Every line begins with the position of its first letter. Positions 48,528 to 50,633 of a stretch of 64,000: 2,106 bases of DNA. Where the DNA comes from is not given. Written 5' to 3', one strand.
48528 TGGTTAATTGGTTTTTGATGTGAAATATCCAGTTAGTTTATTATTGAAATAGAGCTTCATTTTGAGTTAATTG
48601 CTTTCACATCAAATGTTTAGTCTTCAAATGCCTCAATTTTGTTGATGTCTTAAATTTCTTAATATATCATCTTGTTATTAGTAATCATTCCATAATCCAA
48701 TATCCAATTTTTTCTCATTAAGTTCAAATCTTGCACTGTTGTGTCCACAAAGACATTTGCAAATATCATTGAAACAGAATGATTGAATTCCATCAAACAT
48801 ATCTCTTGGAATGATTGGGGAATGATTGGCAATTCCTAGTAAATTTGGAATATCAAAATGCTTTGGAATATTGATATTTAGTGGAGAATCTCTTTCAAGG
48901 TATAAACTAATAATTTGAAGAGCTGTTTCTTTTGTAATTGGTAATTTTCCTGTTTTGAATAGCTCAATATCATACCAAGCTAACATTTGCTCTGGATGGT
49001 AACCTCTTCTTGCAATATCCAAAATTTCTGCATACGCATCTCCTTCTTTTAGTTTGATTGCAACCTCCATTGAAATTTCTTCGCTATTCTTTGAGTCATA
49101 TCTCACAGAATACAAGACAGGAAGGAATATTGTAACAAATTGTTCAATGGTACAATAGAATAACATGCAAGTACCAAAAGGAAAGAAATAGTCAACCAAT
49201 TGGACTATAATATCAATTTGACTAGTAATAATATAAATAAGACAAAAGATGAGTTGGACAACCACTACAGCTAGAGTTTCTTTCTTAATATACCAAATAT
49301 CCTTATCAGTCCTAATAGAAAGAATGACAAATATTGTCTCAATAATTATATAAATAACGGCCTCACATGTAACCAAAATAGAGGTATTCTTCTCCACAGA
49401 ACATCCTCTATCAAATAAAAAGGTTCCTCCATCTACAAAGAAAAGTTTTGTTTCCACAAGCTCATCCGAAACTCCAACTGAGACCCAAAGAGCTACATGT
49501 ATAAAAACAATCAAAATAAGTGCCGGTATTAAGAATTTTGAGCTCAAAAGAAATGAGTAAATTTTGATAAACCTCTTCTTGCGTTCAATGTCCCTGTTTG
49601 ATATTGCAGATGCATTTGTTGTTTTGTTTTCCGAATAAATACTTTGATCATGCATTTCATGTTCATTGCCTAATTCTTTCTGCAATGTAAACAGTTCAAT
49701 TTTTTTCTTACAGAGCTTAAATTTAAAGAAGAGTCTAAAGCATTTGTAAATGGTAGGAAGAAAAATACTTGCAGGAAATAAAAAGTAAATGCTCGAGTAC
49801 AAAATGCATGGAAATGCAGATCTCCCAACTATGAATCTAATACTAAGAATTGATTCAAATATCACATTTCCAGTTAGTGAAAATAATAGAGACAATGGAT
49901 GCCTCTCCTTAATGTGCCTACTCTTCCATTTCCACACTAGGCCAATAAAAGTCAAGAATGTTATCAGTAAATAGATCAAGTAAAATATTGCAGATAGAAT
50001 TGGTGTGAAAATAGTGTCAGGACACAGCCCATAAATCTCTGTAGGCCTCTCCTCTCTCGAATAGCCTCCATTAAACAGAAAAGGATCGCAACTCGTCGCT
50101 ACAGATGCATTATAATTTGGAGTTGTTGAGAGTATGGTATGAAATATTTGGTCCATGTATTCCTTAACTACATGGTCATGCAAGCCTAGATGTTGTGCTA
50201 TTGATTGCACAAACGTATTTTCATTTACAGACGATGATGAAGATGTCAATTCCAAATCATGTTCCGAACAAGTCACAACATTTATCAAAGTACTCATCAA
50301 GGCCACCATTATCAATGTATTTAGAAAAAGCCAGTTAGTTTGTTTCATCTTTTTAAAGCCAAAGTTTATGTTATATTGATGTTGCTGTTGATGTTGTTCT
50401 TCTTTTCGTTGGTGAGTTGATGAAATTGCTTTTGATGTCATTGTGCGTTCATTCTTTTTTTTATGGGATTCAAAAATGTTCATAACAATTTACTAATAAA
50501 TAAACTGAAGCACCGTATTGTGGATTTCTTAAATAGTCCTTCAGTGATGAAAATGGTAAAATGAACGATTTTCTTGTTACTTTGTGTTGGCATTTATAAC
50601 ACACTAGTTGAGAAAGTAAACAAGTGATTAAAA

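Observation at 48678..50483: Seven-transmembrane receptor-like protein with a C-terminal RGS-like box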

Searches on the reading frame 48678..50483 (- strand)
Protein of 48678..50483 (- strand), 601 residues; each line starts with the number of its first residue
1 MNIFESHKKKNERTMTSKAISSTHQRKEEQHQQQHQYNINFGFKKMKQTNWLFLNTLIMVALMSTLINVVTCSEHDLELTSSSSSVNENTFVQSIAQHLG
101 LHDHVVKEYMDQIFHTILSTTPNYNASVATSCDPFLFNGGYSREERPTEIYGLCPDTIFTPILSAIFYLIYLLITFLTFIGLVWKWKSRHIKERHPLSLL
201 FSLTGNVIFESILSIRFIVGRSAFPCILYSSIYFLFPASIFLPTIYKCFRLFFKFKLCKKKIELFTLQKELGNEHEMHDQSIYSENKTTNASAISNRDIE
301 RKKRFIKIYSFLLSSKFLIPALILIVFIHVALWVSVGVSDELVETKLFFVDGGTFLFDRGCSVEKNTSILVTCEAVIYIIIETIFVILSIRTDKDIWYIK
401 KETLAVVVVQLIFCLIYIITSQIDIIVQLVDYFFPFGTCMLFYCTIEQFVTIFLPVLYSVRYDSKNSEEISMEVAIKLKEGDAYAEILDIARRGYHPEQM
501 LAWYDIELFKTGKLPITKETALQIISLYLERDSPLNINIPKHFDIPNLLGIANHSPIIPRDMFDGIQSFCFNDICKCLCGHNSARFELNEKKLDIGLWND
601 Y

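Call 3: search_protein_families(library=pfam, proteins=[window:48678-50483:-], max_evalue=10)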
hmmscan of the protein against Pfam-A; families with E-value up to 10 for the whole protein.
window:48678-50483:- (601 aa): 2 families
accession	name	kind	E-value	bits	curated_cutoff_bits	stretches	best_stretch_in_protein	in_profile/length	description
PF18418.7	AnkUBD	-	0.19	12.3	26.1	1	45-69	13-37/97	Ankyrin ubiquitin-binding domain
PF20197.3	DUF6560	-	3.4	8.3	27.8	1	553-593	105-145/174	Family of unknown function (DUF6560)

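Call 4: search_solved_structures(query=window:48678-50483:-, max_evalue=10, show_alignments=2)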
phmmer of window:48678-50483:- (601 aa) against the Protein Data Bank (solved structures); distinct sequences matched with E-value up to 10: 0.

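Call 5: find_homologous_proteins(query=window:48678-50483:-, max_evalue=0.001)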
Query window:48678-50483:-: 7691 candidates shared short words with the query, none scored E <= 0.001.

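Call 16: find_encoding_contigs(protein=window:48678-50483:-, flank=3000, max_places=3)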
Protein window:48678-50483:- (601 aa): no gene with exactly this product is on record in the collection.

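Call 23: search_protein_representatives(protein=window:48678-50483:-)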
Query: 601 residues. Proteins with E-value up to 0.001 (for the whole library): 166; up to 1e-10: 120; up to 1e-30: 53. The best 150 are listed.
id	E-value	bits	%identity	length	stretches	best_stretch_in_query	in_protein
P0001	1.4e-104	367.5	100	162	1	440-601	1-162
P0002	1.1e-85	305.1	37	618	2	303-575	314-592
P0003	6.7e-78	279.4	37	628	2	276-575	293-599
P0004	2.5e-73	264.3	37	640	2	297-541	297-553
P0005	1.4e-68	248.6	35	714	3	59-269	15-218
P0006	5.5e-68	246.7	35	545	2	303-591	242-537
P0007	3.4e-67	244.0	34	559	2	286-575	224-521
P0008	3.2e-63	230.9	35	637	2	302-574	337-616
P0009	4.0e-63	230.6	34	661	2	283-579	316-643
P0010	2.3e-61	224.8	35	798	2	300-579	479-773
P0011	1.4e-60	222.2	34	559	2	300-578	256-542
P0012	7.2e-58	213.2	34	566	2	288-578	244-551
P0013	1.7e-57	212.0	33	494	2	104-295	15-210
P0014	7.2e-56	206.6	34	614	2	277-581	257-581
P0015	1.2e-55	205.9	36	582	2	281-539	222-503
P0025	3.8e-47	177.8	97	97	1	1-98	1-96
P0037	2.3e-40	155.5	29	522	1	121-584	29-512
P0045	1.7e-35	139.4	29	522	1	153-523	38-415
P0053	1.0e-31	126.9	28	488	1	155-544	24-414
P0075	7.1e-23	97.7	29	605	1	155-542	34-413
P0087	7.4e-19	84.4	27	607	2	302-554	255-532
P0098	6.6e-17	78.0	25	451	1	153-576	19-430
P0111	1.1e-11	60.7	27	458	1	162-542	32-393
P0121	1.1e-10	57.4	19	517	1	156-547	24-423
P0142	3.2e-06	42.7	25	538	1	157-540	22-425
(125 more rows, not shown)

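Call 25: search_protein_families(library=pfam, alignment_id=A1, max_evalue=0.01)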
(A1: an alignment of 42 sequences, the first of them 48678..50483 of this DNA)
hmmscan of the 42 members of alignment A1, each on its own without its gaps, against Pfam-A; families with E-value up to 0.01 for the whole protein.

A. member 1, window:48678-50483:- (601 aa): 0 families

B. families by the number of members that match (of 42 scanned): 6 families
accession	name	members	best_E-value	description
PF00615.24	RGS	41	1.4e-14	Regulator of G protein signaling domain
PF09128.16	RGS-like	5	0.00014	Regulator of G protein signalling-like domain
PF00003.28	7tm_3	2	2.2e-10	7 transmembrane sweet-taste receptor of 3 GCPR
PF25390.1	WD40_RLD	1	0.00014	RCC1-like domain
PF19351.4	DUF5929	1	0.0022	Domain of unknown function (DUF5929)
PF11397.14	GlcNAc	1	0.0038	Glycosyltransferase (GlcNAc)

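Call 26: list_cluster_members(proteins=[P0001, P0025, P0002, P0003, P0004, P0005, P0006, P0007, P0010, P0037])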
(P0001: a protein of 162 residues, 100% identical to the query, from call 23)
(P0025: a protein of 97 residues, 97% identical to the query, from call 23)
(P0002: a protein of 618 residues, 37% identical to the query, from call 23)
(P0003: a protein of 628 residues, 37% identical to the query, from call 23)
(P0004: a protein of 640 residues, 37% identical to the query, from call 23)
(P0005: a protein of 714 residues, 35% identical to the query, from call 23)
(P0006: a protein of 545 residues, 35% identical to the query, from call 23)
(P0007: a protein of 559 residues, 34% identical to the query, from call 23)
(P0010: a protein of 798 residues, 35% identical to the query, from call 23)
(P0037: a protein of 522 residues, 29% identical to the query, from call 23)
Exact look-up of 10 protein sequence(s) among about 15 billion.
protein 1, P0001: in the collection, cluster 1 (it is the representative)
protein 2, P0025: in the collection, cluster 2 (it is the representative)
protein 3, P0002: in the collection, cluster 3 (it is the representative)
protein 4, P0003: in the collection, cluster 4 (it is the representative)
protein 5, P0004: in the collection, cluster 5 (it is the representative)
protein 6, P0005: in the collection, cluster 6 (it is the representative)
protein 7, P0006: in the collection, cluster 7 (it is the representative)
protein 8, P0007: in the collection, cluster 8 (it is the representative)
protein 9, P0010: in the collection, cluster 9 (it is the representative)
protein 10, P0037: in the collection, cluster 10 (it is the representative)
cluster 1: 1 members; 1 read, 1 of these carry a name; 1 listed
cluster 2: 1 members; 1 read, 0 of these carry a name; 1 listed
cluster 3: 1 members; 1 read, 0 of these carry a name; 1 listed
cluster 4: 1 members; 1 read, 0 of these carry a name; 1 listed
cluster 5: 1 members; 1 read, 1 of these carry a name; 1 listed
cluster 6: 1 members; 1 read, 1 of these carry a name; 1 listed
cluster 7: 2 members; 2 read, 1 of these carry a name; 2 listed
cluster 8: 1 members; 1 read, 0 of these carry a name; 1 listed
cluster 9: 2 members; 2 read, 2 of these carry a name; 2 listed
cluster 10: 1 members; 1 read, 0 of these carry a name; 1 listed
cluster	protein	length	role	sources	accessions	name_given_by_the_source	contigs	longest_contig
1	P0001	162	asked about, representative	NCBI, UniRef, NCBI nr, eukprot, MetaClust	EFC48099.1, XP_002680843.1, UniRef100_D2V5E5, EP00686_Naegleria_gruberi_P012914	predicted protein [Naegleria gruberi] | Predicted protein n=1 Tax=Naegleria gruberi TaxID=5762 RepID=D2V5E5_NAEGR | uncharacterized protein NAEGRDRAFT_63794 [Naegleria gruberi]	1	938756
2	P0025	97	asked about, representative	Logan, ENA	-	-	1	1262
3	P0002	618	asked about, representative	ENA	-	-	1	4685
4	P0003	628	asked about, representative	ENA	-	-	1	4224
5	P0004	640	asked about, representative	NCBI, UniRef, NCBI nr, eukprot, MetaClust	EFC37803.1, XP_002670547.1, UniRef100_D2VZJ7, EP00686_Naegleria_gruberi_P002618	predicted protein [Naegleria gruberi] | Predicted protein n=1 Tax=Naegleria gruberi TaxID=5762 RepID=D2VZJ7_NAEGR | uncharacterized protein NAEGRDRAFT_74512 [Naegleria gruberi]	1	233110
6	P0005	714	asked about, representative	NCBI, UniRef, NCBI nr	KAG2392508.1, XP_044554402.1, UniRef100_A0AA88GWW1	hypothetical protein C9374_011233 [Naegleria lovaniensis] | RGS domain-containing protein n=1 Tax=Naegleria lovaniensis TaxID=51637 ... | uncharacterized protein C9374_011233 [Naegleria lovaniensis]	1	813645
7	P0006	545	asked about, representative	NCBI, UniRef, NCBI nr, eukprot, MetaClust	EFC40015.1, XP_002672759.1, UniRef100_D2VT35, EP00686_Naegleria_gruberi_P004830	predicted protein [Naegleria gruberi] | Predicted protein n=1 Tax=Naegleria gruberi TaxID=5762 RepID=D2VT35_NAEGR | uncharacterized protein NAEGRDRAFT_72159 [Naegleria gruberi]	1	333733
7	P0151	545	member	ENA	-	-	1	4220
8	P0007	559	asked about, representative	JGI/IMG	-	-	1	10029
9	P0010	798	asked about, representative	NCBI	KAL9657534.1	hypothetical protein ABK040_000962 [Willaertia magna]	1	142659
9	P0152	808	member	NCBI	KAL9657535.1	hypothetical protein ABK040_000962 [Willaertia magna]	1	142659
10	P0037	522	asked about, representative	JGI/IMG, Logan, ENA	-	-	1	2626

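Call 28: search_solved_structures(query=A1, max_evalue=1, show_alignments=2)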
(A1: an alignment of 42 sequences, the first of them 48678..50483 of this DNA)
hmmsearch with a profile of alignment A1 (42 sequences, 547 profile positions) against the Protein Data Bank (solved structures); distinct sequences matched with E-value up to 1: 43.
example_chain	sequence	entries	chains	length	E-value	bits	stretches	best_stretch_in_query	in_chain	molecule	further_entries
2ihb_B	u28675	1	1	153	3.2e-14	55.5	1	401-521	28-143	Regulator of G-protein signalling 10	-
2dlr_A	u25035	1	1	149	3.7e-14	55.3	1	406-525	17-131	Regulator of G-protein signaling 10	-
2i59_A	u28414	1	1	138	1.8e-13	53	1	405-525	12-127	Regulator of G-protein signaling 10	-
2ebz_A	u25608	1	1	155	7.9e-10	41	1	408-527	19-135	Regulator of G-protein signaling 12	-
2jm5_A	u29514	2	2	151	2.2e-09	39.5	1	407-528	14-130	Regulator of G-protein signaling 18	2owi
2dlv_A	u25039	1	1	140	2.8e-09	39.1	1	407-524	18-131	Regulator of G-protein signaling 18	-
4ekc_B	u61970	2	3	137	3.3e-09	38.9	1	406-489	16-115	Regulator of G-protein signaling 2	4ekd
2af0_A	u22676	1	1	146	4e-09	38.7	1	403-489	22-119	Regulator of G-protein signaling 2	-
3c7k_B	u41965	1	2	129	4.7e-09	38.4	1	409-486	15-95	Regulator of G-protein signaling 16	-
3c7l_A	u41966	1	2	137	4.7e-09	38.4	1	409-486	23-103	Regulator of G-protein signaling 16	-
2a72_A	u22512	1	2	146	7.6e-09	37.7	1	408-537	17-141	Regulator of G-protein signalling 7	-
1ezt_A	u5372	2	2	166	1.1e-08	37.2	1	403-525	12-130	REGULATOR OF G-PROTEIN SIGNALING 4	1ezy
2es0_A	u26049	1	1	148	2.3e-08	36.2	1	409-534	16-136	regulator of G-protein signalling 6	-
2bv1_A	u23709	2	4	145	2.8e-08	35.9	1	401-525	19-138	REGULATOR OF G-PROTEIN SIGNALLING 1 | Regulator of G-protein signaling 1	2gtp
2jnu_A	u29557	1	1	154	4e-08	35.3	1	408-519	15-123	Regulator of G-protein signaling 14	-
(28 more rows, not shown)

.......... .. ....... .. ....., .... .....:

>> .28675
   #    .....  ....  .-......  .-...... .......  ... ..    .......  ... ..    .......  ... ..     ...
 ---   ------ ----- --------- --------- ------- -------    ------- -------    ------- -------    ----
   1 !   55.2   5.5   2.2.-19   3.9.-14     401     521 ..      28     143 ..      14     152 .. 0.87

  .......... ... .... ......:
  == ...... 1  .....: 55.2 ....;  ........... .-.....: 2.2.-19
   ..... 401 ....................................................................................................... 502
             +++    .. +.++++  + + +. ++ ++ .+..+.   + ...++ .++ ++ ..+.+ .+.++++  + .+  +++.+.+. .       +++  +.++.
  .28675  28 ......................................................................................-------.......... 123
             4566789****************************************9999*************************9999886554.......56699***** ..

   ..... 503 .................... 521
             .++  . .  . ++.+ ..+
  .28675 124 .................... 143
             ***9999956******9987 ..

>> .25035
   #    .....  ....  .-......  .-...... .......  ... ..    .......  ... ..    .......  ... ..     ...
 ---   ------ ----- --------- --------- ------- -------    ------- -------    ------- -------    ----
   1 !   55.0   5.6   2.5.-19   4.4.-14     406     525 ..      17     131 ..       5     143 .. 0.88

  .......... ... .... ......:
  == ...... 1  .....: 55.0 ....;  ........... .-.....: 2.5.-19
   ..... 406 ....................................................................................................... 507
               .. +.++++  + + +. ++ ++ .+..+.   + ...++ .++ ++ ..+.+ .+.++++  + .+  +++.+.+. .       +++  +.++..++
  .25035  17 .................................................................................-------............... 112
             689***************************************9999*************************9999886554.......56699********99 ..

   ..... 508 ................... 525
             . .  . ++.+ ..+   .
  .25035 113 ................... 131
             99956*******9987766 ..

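Call 38: predict_structure(alignment_id=A1)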
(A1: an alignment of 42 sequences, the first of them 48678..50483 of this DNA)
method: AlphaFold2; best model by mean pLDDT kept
length: 601 residues; sequences in the alignment: 42
mean_pLDDT: 80.0   pTM: 0.73
mean pLDDT of the five models: 80.0, 78.7, 78.6, 78.5, 78.4
residues with pLDDT >= 90: 346; 70-90: 82; 50-70: 72; < 50: 101
segments of 3 or more residues with pLDDT < 50: 1-46, 68-90, 117-129, 586-590, 592-594, 596-601
pLDDT, mean of each block of 10 residues (from residue 1): 45 41 40 39 45 61 52 38 40 54 55 51 45 91 94 95 97 98 94 92 94 97 96 94 94 94 91 72 56 83 95 94 96 96 92 90 93 95 95 80 95 95 93 95 96 95 78 83 87 91 94 88 95 89 93 94 95 86 52 47 41
secondary structure, 60 per line:
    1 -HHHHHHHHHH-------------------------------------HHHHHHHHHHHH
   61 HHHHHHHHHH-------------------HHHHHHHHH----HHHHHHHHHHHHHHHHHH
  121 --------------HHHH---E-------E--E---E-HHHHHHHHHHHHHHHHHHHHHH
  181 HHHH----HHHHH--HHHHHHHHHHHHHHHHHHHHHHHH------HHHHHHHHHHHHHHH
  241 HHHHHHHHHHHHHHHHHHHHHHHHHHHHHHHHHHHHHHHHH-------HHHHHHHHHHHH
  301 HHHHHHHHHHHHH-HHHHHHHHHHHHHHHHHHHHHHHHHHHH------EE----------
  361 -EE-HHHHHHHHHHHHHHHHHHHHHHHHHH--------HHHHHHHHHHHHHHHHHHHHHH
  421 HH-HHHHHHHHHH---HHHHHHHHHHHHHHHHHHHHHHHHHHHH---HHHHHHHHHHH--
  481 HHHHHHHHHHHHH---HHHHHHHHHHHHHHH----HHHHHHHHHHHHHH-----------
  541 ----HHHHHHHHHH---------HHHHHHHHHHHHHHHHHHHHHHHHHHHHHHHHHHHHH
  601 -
elements in order: H2-11 H49-70 H90-98 H103-120 H135-138 H159-184 H189-193 H196-219 H226-281 H289-313 H315-342 H365-390 H399-422 H424-433 H437-464 H468-478 H481-493 H497-511 H516-529 H545-554 H564-600

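Call 40: fold_search(model_id=the predicted structure, library=pdb)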
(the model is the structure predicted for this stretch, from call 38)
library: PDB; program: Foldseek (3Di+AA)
matches with E <= 10: 896; with E <= 0.001: 0
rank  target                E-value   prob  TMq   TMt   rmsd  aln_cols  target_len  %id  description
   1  8wg9_B                1.6e-03  1.00  0.29  0.23  11.5       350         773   14  mGlu2-mGlu4 heterodimer bound mGlu4 agonist E7P (released 2024-11-27)
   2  7she_B                1.8e-03  1.00  0.29  0.32  10.4       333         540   14  Cryo-EM structure of human GPR158 (released 2021-12-01)
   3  7shf_B                2.3e-03  1.00  0.29  0.56  14.1       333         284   13  Cryo-EM structure of GPR158 coupled to the RGS7-Gbeta5 complex (released 2021-12-01)
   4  9ii2_B                4.6e-03  1.00  0.28  0.22  10.7       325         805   12  Cryo-EM Structure of the 2:2 Complex of mGlu3 and beta-arrestin1 (released 2025-03-05)
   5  6ffi                  5.7e-03  1.00  0.30  0.43  13.0       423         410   12  Crystal Structure of mGluR5 in complex with MMPEP at 2.2 A (released 2018-03-07)
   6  4or2_B                6.3e-03  1.00  0.30  0.46   9.6       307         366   12  Human class C G protein-coupled metabotropic glutamate receptor 1 in complex with a negative allosteric modulator (released 2014-03-19)
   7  9jr0_B                6.3e-03  1.00  0.29  0.26  10.7       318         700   12  GABA-DGABAB-Gi-complex (released 2025-10-22)
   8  5cgd                  9.0e-03  1.00  0.30  0.42  13.5       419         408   11  Structure of the human class C GPCR metabotropic glutamate receptor 5 transmembrane domain in complex with the negative  (released 2015-08-12)
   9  9mba_R                1.3e-02  1.00  0.27  0.22  11.2       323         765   11  Cryo-EM structure of complex of transducer-bound GPCR (released 2025-10-01)
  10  4or2_A                1.3e-02  1.00  0.31  0.48   9.3       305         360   11  Human class C G protein-coupled metabotropic glutamate receptor 1 in complex with a negative allosteric modulator (released 2014-03-19)
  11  8wgc_A                1.4e-02  1.00  0.26  0.21  12.5       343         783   13  heterodimer of mGlu2 and mGlu4 bound with mGlu2 agonist LY379268 (released 2024-11-27)
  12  1fqj_E                1.5e-02  1.00  0.16  0.64   3.5       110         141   19  CRYSTAL STRUCTURE OF THE HETEROTRIMERIC COMPLEX OF THE RGS DOMAIN OF RGS9, THE GAMMA SUBUNIT OF PHOSPHODIESTERASE AND  (released 2001-02-28)
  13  8wgb_R                1.5e-02  1.00  0.30  0.24   9.7       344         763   13  mGlu2-4 heterodimer bound with Gi (released 2024-10-30)
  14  7p2l                  1.6e-02  1.00  0.31  0.42  12.8       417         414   10  thermostabilised 7TM domain of human mGlu5 receptor bound to photoswitchable ligand alloswitch-1 (released 2021-09-08)
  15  7shf_A                1.6e-02  1.00  0.30  0.52  13.2       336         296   14  Cryo-EM structure of GPR158 coupled to the RGS7-Gbeta5 complex (released 2021-12-01)
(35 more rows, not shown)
